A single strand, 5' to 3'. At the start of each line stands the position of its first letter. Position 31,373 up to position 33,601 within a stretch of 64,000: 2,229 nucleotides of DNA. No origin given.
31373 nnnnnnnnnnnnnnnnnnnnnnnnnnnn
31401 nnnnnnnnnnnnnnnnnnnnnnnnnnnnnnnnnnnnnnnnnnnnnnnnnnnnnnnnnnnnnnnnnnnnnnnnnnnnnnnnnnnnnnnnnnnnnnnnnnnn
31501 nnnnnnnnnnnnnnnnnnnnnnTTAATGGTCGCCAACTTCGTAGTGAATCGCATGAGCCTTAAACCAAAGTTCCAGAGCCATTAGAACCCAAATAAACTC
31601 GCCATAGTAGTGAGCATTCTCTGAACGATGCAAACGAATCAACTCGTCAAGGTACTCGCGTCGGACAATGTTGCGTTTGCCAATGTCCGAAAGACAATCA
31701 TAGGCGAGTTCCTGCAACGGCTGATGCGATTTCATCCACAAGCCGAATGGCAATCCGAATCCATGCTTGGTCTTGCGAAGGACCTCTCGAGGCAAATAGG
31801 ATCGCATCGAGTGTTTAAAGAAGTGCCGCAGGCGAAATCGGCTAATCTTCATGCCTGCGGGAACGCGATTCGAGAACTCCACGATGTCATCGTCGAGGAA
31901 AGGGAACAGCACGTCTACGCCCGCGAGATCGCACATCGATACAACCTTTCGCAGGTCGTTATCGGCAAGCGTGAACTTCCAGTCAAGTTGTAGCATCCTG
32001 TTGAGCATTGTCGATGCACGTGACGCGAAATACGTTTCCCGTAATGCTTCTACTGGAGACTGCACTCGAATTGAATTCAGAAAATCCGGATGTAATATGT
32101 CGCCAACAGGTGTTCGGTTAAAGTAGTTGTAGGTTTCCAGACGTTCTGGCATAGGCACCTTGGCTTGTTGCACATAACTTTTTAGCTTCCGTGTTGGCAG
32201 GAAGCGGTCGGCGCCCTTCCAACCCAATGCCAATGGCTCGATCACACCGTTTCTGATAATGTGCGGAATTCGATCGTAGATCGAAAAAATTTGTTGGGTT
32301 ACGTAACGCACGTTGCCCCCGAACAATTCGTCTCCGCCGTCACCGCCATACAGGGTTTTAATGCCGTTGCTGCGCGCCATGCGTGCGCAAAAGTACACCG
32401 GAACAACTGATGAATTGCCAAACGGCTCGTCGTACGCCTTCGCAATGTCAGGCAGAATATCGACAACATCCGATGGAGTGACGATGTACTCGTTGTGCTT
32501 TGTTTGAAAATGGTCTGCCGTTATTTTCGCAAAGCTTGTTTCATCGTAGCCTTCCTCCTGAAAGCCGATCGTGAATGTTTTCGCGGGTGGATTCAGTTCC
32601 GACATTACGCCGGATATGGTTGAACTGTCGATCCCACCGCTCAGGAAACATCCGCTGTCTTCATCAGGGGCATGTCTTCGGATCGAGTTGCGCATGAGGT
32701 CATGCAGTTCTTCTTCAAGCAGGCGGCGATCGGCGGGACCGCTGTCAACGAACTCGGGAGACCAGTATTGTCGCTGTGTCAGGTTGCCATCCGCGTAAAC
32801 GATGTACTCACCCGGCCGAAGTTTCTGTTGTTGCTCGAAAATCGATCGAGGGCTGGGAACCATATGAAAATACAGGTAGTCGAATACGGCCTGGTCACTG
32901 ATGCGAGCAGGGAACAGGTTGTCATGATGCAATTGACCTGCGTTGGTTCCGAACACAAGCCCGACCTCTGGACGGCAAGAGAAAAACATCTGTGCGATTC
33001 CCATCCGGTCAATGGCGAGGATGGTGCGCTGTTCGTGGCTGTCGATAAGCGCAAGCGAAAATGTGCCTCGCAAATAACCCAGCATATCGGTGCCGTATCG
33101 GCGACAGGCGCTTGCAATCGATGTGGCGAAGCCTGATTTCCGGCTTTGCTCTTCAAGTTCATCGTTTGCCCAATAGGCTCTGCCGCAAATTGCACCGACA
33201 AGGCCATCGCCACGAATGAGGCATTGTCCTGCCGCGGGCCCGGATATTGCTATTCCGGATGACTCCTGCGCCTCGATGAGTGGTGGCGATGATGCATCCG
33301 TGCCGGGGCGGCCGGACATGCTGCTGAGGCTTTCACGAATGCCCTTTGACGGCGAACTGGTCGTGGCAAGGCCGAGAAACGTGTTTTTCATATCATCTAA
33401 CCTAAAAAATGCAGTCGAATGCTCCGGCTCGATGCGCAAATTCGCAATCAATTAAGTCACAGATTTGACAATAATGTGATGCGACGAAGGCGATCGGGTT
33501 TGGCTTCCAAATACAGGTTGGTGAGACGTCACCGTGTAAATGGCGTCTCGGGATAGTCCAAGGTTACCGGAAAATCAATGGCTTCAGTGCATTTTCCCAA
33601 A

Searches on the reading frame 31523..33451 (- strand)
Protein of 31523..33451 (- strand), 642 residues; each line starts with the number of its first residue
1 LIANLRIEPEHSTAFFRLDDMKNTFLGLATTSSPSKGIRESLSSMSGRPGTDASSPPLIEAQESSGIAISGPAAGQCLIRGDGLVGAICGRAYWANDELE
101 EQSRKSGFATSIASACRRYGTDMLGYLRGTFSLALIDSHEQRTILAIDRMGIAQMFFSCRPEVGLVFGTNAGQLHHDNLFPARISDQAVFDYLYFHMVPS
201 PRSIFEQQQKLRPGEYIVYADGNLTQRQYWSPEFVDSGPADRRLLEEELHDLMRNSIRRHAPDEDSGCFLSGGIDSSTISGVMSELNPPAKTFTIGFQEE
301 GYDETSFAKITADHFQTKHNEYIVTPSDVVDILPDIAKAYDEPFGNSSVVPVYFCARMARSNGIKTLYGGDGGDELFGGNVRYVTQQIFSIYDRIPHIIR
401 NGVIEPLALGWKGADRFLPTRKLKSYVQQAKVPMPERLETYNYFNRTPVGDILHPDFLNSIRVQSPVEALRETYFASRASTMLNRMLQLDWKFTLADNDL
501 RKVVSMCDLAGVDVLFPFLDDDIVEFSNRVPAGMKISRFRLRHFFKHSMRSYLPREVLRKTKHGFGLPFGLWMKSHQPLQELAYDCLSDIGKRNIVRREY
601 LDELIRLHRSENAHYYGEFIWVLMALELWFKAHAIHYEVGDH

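Call 6: search_protein_families(library=pfam, proteins=[window:31523-33451:-], max_evalue=0.001)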
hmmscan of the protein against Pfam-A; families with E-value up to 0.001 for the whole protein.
window:31523-33451:- (642 aa): 3 families
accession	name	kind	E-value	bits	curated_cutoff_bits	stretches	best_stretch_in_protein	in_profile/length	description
PF00733.27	Asn_synthase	-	4.5e-76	257.2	21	1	249-630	2-353/354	Asparagine synthase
PF13537.11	GATase_7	-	3.2e-09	37.3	25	1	112-174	58-121/123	Glutamine amidotransferase domain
PF13522.11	GATase_6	-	3.9e-05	24.1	27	1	112-168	73-128/130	Glutamine amidotransferase domain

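Call 7: search_protein_families(library=ncbifam, proteins=[window:31523-33451:-], max_evalue=0.001)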
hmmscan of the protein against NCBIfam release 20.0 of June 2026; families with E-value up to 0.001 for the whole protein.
window:31523-33451:- (642 aa): 6 families
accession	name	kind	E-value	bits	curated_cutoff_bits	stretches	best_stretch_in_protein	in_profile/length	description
TIGR03108.1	eps_aminotran_1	hypoth_equivalog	5.2e-82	276.5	816.9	1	110-631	102-626/628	XrtA/PEP-CTERM system amidotransferase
TIGR01536.1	asn_synth_AEB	equivalog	4.3e-66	224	267.1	1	115-565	108-517/517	asparagine synthase (glutamine-hydrolyzing)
TIGR03104.1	trio_amidotrans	equivalog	1.7e-60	204.9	570.1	2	110-383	102-383/589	N-acetylglutaminylglutamine amidotransferase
NF006949.0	PRK09431.1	equivalog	3.9e-34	118.1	499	3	206-380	170-358/554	asparagine synthase B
NF033535.1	lass_lactam_cya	exception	1.5e-29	103.1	525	2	111-378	103-377/668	lasso peptide isopeptide bond-forming cyclase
NF033561.1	macrolact_Ik_Al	subfamily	4.2e-15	55.4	300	1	179-565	126-493/561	albusnodin/ikarugamycin family macrolactam cyclase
